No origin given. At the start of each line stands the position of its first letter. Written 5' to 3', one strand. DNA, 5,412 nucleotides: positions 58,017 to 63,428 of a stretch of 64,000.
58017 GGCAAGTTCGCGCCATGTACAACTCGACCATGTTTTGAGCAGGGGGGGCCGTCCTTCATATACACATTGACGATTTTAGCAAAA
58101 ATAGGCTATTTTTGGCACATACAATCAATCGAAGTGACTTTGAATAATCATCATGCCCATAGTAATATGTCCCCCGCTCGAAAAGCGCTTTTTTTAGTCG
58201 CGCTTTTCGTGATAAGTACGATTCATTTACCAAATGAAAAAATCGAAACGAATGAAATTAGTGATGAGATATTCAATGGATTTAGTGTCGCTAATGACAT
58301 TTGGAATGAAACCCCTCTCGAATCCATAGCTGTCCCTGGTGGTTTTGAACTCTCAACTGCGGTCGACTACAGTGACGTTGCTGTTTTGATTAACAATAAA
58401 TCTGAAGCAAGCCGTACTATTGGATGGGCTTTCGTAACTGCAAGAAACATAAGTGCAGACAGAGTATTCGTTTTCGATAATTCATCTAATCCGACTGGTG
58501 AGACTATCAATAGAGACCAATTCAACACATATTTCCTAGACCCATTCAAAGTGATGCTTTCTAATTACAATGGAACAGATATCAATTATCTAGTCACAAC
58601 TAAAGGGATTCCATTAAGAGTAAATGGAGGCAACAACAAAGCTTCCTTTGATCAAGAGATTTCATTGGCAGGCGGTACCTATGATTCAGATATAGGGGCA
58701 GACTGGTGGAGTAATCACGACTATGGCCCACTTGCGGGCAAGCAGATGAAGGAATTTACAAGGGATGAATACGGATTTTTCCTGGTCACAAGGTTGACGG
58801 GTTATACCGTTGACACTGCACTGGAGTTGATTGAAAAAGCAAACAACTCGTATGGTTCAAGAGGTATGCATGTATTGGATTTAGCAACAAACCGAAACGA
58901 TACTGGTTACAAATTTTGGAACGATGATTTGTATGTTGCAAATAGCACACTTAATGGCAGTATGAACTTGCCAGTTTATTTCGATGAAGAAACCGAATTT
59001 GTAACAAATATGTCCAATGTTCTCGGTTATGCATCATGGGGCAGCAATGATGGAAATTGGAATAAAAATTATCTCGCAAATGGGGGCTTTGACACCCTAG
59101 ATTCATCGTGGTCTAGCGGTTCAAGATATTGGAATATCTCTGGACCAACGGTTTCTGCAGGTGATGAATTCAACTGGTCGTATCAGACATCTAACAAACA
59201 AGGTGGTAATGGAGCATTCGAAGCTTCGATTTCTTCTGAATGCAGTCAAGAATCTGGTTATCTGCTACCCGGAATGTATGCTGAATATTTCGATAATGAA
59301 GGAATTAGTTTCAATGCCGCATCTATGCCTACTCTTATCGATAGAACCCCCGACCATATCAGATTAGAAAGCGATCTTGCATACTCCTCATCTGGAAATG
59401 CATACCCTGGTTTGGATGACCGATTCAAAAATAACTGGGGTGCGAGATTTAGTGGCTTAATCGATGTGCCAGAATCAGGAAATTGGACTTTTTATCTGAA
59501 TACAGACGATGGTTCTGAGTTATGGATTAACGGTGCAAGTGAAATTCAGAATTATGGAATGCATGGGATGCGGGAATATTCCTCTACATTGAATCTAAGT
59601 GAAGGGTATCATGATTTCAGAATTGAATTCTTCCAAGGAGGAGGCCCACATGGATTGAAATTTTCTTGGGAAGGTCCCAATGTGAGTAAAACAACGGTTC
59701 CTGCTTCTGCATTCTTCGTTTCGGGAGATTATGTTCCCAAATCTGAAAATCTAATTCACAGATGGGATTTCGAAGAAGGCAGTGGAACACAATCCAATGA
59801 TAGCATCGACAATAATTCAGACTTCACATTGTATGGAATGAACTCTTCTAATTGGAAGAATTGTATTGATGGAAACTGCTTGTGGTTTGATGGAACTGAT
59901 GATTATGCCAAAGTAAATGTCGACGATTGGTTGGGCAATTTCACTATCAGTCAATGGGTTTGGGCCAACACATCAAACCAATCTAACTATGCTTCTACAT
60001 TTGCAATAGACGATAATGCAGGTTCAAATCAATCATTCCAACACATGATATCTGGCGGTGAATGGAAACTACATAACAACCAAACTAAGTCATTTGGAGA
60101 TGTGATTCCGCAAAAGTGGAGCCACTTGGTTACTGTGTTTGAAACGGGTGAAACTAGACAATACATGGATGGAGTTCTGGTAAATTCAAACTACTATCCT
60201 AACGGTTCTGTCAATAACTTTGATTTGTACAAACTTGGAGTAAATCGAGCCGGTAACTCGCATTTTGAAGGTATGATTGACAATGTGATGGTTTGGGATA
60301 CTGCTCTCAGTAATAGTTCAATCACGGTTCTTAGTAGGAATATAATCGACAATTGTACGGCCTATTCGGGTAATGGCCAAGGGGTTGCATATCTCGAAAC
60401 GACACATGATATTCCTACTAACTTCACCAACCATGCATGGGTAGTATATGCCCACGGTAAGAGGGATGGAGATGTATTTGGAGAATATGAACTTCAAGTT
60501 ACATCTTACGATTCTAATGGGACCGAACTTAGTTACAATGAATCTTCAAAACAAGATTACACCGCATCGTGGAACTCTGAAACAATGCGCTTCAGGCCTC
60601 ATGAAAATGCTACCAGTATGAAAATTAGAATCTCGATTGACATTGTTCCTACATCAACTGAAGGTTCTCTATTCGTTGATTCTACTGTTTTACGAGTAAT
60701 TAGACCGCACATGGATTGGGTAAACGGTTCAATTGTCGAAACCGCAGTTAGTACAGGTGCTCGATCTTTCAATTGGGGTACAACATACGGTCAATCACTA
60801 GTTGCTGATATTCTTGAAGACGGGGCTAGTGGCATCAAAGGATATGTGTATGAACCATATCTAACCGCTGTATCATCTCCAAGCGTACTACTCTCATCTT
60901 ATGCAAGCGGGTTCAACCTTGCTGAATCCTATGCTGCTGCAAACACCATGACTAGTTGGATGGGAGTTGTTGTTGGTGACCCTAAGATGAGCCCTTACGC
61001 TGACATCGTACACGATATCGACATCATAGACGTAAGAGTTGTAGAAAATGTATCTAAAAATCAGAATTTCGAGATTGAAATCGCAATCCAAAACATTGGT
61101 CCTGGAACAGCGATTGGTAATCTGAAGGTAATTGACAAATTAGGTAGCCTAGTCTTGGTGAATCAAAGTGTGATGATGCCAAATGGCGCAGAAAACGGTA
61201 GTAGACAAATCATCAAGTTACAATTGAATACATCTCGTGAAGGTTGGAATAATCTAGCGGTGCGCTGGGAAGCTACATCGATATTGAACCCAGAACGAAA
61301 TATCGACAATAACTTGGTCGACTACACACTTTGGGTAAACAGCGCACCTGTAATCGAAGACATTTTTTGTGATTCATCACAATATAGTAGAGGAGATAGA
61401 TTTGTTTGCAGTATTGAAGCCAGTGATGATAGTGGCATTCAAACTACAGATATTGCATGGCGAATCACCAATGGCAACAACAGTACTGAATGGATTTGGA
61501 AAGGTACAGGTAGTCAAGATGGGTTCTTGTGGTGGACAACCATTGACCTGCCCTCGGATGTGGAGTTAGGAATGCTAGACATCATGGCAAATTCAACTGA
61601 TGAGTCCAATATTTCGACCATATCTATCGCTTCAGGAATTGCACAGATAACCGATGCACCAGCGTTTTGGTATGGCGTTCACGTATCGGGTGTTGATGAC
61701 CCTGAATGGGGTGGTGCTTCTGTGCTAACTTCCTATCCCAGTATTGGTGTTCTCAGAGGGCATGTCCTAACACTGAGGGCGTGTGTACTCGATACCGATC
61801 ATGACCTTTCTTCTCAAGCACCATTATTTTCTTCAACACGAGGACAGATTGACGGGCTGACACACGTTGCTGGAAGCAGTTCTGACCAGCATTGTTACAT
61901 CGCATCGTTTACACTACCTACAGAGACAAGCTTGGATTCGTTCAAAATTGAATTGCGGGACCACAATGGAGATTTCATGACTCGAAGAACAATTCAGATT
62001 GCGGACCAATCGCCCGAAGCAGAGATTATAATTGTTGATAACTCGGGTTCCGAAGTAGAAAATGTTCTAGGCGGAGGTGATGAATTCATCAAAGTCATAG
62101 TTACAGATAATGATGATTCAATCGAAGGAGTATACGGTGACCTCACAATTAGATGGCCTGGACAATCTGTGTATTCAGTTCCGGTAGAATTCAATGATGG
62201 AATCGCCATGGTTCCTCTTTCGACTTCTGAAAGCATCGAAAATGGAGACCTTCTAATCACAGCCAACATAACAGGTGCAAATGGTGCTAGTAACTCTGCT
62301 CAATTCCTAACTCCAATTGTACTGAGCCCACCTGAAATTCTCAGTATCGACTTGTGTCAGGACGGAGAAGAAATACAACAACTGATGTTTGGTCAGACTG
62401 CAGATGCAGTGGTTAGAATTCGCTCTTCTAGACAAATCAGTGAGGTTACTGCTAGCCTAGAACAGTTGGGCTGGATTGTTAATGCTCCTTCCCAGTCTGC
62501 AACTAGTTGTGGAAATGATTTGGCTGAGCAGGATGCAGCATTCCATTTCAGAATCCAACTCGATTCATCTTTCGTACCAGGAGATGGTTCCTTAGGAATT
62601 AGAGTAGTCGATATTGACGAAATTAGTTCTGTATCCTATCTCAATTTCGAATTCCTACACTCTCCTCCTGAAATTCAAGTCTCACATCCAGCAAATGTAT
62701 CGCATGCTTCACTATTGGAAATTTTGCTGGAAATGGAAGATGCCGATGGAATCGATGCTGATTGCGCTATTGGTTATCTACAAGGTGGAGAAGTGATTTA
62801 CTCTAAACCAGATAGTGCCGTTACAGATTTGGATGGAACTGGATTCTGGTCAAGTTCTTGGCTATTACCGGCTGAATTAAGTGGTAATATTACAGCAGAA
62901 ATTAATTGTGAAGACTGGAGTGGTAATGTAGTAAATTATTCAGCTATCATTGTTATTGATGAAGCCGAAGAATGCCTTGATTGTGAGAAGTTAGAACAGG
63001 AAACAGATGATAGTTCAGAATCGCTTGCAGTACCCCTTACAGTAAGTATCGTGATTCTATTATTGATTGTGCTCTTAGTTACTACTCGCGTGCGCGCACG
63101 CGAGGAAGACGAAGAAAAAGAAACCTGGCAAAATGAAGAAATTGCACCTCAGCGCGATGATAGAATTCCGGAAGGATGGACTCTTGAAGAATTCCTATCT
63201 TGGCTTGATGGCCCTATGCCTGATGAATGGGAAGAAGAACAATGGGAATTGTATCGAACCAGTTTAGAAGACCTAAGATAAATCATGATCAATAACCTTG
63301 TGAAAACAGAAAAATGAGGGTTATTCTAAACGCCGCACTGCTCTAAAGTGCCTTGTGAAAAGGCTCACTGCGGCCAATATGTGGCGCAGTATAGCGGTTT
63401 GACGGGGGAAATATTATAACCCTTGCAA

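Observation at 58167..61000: Russian-doll architecture: PA14+LamG inside a CBM-like domain inside a TIGR03790-like domain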

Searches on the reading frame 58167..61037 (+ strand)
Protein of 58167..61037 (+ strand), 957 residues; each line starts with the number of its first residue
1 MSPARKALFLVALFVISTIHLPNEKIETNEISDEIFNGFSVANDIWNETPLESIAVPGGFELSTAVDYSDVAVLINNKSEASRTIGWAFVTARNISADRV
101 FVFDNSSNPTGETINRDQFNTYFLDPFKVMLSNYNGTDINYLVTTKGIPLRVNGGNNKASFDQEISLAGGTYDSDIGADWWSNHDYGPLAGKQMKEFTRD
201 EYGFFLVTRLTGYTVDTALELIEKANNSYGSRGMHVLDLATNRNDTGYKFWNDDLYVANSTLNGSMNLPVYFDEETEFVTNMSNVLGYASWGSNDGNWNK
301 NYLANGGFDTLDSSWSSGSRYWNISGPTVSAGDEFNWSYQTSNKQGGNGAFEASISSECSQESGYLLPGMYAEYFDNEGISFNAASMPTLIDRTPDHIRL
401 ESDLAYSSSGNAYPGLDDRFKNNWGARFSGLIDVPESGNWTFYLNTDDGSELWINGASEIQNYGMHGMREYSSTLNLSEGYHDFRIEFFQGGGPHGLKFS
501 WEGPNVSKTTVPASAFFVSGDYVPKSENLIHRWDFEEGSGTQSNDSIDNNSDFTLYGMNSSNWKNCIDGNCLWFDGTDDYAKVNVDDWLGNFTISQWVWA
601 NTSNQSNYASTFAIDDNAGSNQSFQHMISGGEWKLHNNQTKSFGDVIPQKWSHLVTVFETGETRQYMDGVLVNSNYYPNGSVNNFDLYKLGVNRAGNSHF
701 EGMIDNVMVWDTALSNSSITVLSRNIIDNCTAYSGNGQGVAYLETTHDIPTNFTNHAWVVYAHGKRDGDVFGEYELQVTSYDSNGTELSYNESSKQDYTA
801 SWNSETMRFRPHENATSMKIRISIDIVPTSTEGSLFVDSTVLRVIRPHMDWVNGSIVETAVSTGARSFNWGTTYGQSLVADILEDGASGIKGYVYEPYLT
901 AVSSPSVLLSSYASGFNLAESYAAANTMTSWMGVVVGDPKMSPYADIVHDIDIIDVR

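Call 37: predict_structure(alignment_id=A1)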
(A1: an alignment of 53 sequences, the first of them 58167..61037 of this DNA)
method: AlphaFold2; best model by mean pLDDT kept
length: 957 residues; sequences in the alignment: 53
mean_pLDDT: 76.0   pTM: 0.62
mean pLDDT of the five models: 76.0, 75.8, 71.1, 70.9, 68.5
residues with pLDDT >= 90: 269; 70-90: 401; 50-70: 152; < 50: 135
segments of 3 or more residues with pLDDT < 50: 20-57, 294-297, 305-313, 315-318, 536-581, 689-699, 873-876, 947-957
pLDDT, mean of each block of 10 residues (from residue 1): 66 72 37 35 31 48 79 97 96 94 94 92 97 88 96 82 93 89 90 90 95 89 87 87 76 91 88 77 89 53 50 48 83 84 68 85 77 78 60 75 81 76 82 93 86 85 74 92 84 75 94 86 70 52 43 42 39 41 56 79 55 56 69 76 76 82 80 74 54 44 70 77 65 70 88 80 86 92 94 88 84 90 87 86 79 90 65 58 89 80 91 91 89 90 62 33
secondary structure, 60 per line:
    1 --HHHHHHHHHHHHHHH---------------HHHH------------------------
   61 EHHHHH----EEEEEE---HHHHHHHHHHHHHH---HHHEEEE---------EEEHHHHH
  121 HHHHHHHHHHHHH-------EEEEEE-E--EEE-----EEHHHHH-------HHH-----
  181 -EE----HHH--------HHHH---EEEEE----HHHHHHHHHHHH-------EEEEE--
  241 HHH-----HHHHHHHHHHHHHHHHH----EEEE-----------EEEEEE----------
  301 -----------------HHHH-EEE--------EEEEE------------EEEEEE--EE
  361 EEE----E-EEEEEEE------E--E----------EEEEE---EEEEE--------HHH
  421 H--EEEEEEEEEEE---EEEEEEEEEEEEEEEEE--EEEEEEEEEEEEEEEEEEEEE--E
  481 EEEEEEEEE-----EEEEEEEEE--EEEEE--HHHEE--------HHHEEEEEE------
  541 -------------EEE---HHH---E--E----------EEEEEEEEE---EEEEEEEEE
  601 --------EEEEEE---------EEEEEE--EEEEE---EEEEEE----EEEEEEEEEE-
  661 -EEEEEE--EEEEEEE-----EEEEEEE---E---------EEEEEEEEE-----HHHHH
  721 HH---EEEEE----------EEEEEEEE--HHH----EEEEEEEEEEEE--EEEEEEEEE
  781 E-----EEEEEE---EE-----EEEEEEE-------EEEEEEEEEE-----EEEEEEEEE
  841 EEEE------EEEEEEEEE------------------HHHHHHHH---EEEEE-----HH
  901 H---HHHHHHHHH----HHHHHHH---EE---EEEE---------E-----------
elements in order (helices of 4 or more, strands of 3 or more residues): H3-17 H33-36 H62-66 E71-76 H80-93 E100-103 E113-115 H116-133 E141-146 E151-153 H161-165 H199-202 E206-210 H215-226 E234-238 H249-265 E270-273 E285-290 H318-321 E323-325 E334-338 E351-356 E359-363 E370-376 E397-401 E405-409 H418-421 E424-434 E438-454 E457-477 E480-489 E495-503 E506-510 E529-534 E554-556 E580-588 E592-600 E609-614 E624-629 E632-636 E640-645 E650-659 E662-667 E670-676 E682-688 E702-710 H716-722 E726-730 E741-748 E758-769 E772-781 E787-792 E803-809 E817-826 E832-844 E851-859 H878-885 E889-893 H905-913 H918-924 E933-936

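Call 42: fold_search(model_id=the predicted structure, library=pdb)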
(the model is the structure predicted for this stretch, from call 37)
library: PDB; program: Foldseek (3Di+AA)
matches with E <= 10: 1886; with E <= 0.001: 458
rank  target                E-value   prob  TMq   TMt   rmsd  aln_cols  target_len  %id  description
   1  6qe7_A                1.3e-11  1.00  0.14  0.45  16.0       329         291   16  anti-sigma factor domain-containing protein (released 2019-06-12)
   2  6qe7_C                5.2e-11  1.00  0.14  0.45  15.5       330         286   15  anti-sigma factor domain-containing protein (released 2019-06-12)
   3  8dcm_C                8.3e-11  1.00  0.12  0.16  28.6       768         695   10  Crystal structure of Clostridioides difficile binary toxin proCDTb lacking D4 in complex with BINTOXB/22 Fab (released 2023-04-05)
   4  6qe7_B                9.2e-11  1.00  0.14  0.45  14.8       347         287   15  anti-sigma factor domain-containing protein (released 2019-06-12)
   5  6sms                  6.0e-10  1.00  0.13  0.16  28.8       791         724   10  Vegetative Insecticidal Protein 1 (Vip1Ac1) from Bacillus thuringiensis (released 2021-02-10)
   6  6qdi                  1.8e-09  1.00  0.13  0.41  21.5       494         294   11  anti-sigma factor domain-containing protein from Clostridium clariflavum (released 2019-06-12)
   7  5hp6                  7.1e-09  1.00  0.15  0.18  24.0       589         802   11  Structure of AbnA, a GH43 extracellular arabinanase from Geobacillus stearothermophilus (a new conformational state) (released 2017-02-01)
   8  5ho0                  1.1e-08  1.00  0.16  0.19  21.6       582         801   12  Crystal structure of AbnA (closed conformation), a GH43 extracellular arabinanase from Geobacillus stearothermophilus (released 2017-02-01)
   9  4w8j                  1.4e-08  1.00  0.10  0.10  29.2       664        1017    8  Structure of the full-length insecticidal protein Cry1Ac reveals intriguing details of toxin packaging into in vivo form (released 2014-09-17)
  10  9h99                  1.7e-08  1.00  0.11  0.10  30.1       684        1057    9  Native structure of the full-length pesticidal protein Cry1Ca18 at pH7, from crystals formed in vivo (released 2025-11-12)
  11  5ho2                  3.4e-08  1.00  0.14  0.17  22.4       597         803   12  Crystal structure of AbnA (open conformation), a GH43 extracellular arabinanase from Geobacillus stearothermophilus (released 2017-02-01)
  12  5hon_A                4.4e-08  1.00  0.15  0.59   7.3       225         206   18  Structure of Domain 4 of AbnA, a GH43 extracellular arabinanase from Geobacillus stearothermophilus, in complex with a (released 2017-02-01)
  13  4h2a                  5.4e-08  1.00  0.13  0.18  31.9       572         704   11  Crystal structure of wild type protective antigen to 1.62 A (pH 7.5) (released 2013-09-25)
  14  1ms8_A                8.6e-08  1.00  0.18  0.27  20.9       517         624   10  Triclinic form of Trypanosoma cruzi trans-sialidase, in complex with 3-deoxy-2,3-dehydro-N-acetylneuraminic acid (DANA (released 2003-03-25)
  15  1ms5_B                8.6e-08  1.00  0.18  0.27  26.9       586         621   11  Triclinic form of Trypanosoma cruzi trans-sialidase, soaked with N-acetylneuraminyl-a-2,3-thio-galactoside (NA-S-Gal) (released 2003-03-25)
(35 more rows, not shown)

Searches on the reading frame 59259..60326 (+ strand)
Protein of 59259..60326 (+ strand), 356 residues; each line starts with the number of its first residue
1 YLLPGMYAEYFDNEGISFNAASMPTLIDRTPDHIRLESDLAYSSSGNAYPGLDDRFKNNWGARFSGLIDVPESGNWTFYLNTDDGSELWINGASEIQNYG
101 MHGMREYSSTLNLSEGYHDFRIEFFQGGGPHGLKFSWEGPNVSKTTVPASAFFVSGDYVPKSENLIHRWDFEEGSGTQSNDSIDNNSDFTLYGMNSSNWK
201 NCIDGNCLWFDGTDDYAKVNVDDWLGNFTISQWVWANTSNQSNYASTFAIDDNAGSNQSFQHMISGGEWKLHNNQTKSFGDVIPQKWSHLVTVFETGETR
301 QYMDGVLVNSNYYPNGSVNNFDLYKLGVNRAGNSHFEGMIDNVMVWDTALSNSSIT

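Call 85: search_protein_representatives(protein=window:59259-60326:+)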
Query: 356 residues. Proteins with E-value up to 0.001 (for the whole library): 24679; up to 1e-10: 6764; up to 1e-30: 566. The best 150 are listed.
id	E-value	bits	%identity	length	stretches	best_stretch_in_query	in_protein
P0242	3.3e-203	691.6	35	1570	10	4-148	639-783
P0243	5.0e-168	575.8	42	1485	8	50-154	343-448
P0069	6.2e-162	555.7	66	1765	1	3-356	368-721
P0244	1.6e-159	547.8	65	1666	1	5-356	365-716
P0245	1.8e-140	485.1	58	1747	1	4-356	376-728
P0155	6.2e-139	480.0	64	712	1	5-312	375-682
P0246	1.3e-135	469.2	41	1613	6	46-152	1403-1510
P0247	1.3e-134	465.9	33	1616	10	31-139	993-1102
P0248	2.4e-124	432.1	38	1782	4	3-152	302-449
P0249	3.9e-116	405.0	28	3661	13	60-144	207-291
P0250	1.1e-111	390.4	31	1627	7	21-145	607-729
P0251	3.5e-102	359.1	48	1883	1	4-352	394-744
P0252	7.4e-102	358.0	49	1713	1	5-354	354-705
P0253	8.4e-102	357.8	35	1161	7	60-148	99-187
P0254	2.0e-101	356.6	35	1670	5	3-151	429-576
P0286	2.9e-69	250.8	40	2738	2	5-355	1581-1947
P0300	3.4e-64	234.1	37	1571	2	4-202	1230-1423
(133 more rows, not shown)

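Call 86: search_protein_families(library=pfam, proteins=[P0286, P0251, P0300], max_evalue=0.001)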
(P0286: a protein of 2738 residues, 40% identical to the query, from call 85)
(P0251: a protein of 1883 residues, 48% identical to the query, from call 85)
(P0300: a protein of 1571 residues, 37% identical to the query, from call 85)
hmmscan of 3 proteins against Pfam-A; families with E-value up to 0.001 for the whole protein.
P0286 (2738 aa): 6 families
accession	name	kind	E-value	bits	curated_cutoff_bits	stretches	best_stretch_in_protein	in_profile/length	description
PF00082.27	Peptidase_S8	-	1.1e-30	107.5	21.8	1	377-616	53-288/288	Subtilase family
PF13385.13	Laminin_G_3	-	1.2e-19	71.4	27.6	1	1804-1947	16-150/151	Concanavalin A-like lectin/glucanases superfamily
PF07691.17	PA14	-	3.6e-16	59.7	24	1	1580-1716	3-135/147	PA14 domain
PF17829.7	GH115_C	-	2.7e-12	47.3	24.1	1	1407-1569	4-170/172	Glycosyl hydrolase family 115 C-terminal domain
PF19077.6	Big_13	-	4.8e-08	33.9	27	0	2143-2190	56-102/102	Bacterial Ig-like domain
PF04151.21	PPC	-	0.00086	20.6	25.9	1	1150-1216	11-70/70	Bacterial pre-peptidase C-terminal domain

P0251 (1883 aa): 2 families
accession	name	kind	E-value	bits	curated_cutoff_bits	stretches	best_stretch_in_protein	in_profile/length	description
PF13385.13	Laminin_G_3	-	9.9e-22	78.1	27.6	1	600-747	1-150/151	Concanavalin A-like lectin/glucanases superfamily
PF07691.17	PA14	-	4.1e-19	69.3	24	1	395-539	4-145/147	PA14 domain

P0300 (1571 aa): 7 families
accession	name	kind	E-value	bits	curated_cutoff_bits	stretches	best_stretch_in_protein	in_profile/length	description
PF07691.17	PA14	-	7.6e-39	133.3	24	2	1280-1371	43-144/147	PA14 domain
PF17963.7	Big_9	-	6.2e-36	123.6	23.6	2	970-1060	1-89/89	Bacterial Ig domain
PF17892.7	Cadherin_5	-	1.7e-33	114.8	26.5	2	970-1062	2-98/98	Cadherin-like domain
PF17803.7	Cadherin_4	-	4e-32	111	25.1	2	965-1029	6-71/71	Bacterial cadherin-like domain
PF13360.13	PQQ_2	-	1.3e-18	68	27.6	2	666-802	5-143/233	Outer membrane protein assembly factor BamB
PF10528.15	GLEYA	-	3.2e-05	24.6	26.2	0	1283-1359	1-88/91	GLEYA domain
PF16184.11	Cadherin_3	-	0.00076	19.9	25.5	0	978-1022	7-51/106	Cadherin-like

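Call 87: search_protein_families(library=ncbifam, proteins=[P0286, P0251, P0300], max_evalue=0.001)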
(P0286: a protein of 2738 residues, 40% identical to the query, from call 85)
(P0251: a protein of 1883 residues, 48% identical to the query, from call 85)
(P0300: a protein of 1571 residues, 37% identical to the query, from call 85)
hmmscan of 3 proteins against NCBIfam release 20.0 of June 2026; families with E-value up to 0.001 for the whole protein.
P0286 (2738 aa): 2 families
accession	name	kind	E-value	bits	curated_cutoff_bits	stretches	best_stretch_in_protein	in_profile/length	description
TIGR03921.1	T7SS_mycosin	equivalog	1.8e-15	57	278.75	1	478-627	153-288/353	type VII secretion-associated serine protease mycosin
NF040553.1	SGO_0316_fam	subfamily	7.6e-06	23.8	1400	0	555-604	684-736/1486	SGO_0316/SGO_0317 family LPXTG-anchored serine peptidase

P0251 (1883 aa): 1 family
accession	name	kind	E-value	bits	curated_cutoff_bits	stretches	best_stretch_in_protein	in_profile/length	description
TIGR03790.1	TIGR03790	subfamily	2.1e-36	126.1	67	2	82-320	2-227/316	TIGR03790 family protein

P0300 (1571 aa): 4 families
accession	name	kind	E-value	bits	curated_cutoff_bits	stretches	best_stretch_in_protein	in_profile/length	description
NF012211.1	tand_rpt_95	domain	8.2e-39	131.5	90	2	981-1070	1-93/98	tandem-95 repeat protein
TIGR03300.1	assembly_YfgL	equivalog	3.3e-11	42.5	285.2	1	618-813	34-226/377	outer membrane protein assembly factor BamB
NF050114.1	Rv3212_fam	equivalog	6.9e-05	22.2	150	0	796-901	275-374/393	Rv3212 family protein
NF008351.0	PRK11138.1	equivalog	0.00022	19.8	423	1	663-761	78-184/394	outer membrane protein assembly factor BamB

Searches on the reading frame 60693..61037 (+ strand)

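Call 8: search_protein_families(library=ncbifam, proteins=[window:60693-61037:+], max_evalue=1)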
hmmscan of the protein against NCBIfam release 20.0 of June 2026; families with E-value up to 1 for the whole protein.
seq(115 aa): 1 family
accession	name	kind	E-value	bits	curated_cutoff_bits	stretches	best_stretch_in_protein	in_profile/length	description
TIGR03790.1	TIGR03790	subfamily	4.3e-13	49.4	67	1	4-89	234-316/316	TIGR03790 family protein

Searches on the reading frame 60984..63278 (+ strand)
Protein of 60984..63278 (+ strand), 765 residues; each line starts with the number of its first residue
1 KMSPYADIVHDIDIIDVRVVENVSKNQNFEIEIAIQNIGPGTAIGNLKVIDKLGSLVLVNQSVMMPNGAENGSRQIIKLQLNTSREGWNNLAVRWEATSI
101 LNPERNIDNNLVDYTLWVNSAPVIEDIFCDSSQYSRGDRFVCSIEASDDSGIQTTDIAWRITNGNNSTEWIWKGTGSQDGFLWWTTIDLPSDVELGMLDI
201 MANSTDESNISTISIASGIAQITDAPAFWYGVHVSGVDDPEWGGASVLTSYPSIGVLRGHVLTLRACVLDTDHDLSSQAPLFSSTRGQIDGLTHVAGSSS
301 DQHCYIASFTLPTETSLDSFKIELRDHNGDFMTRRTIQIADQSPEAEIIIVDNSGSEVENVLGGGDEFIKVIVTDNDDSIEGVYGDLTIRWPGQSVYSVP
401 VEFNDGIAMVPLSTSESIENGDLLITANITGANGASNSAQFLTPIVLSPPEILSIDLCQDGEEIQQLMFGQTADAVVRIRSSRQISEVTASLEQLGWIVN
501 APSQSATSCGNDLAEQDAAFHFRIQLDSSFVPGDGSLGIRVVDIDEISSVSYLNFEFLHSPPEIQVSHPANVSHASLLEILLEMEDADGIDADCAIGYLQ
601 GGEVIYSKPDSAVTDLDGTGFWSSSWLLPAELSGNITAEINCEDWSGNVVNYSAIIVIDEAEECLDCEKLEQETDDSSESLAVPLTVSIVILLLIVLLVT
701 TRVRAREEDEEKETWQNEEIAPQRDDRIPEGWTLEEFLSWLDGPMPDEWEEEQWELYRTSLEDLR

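Call 9: search_protein_families(library=pfam, proteins=[window:60984-63278:+], max_evalue=10)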
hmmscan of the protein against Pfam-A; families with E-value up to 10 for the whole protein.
seq(765 aa): 2 families
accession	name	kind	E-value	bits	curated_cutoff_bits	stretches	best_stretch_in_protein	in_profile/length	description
PF15102.11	TMEM154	-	0.013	15.7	30.3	1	682-717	68-103/153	TMEM154 protein family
PF11528.13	DUF3224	-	0.072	13.3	25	1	316-357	60-101/126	Protein of unknown function (DUF3224)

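Call 81: search_solved_structures(query=window:60984-63023:+, max_evalue=1)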
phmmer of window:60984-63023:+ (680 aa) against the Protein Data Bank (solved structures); distinct sequences matched with E-value up to 1: 3.
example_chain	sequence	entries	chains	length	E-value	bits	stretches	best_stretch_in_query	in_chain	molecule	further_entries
3mxg_A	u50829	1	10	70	0.24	12.9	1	592-638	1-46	Shiga-like toxin 2 subunit B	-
1r4p_B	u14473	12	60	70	0.7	11.3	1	592-634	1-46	shiga-like toxin type II B subunit | Shiga-like toxin II subunit B | Shiga toxin 2 B subunit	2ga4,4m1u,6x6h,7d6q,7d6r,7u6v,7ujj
6fe4_A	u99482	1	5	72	0.74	11.3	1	592-634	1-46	Shiga-like toxin 2 subunit B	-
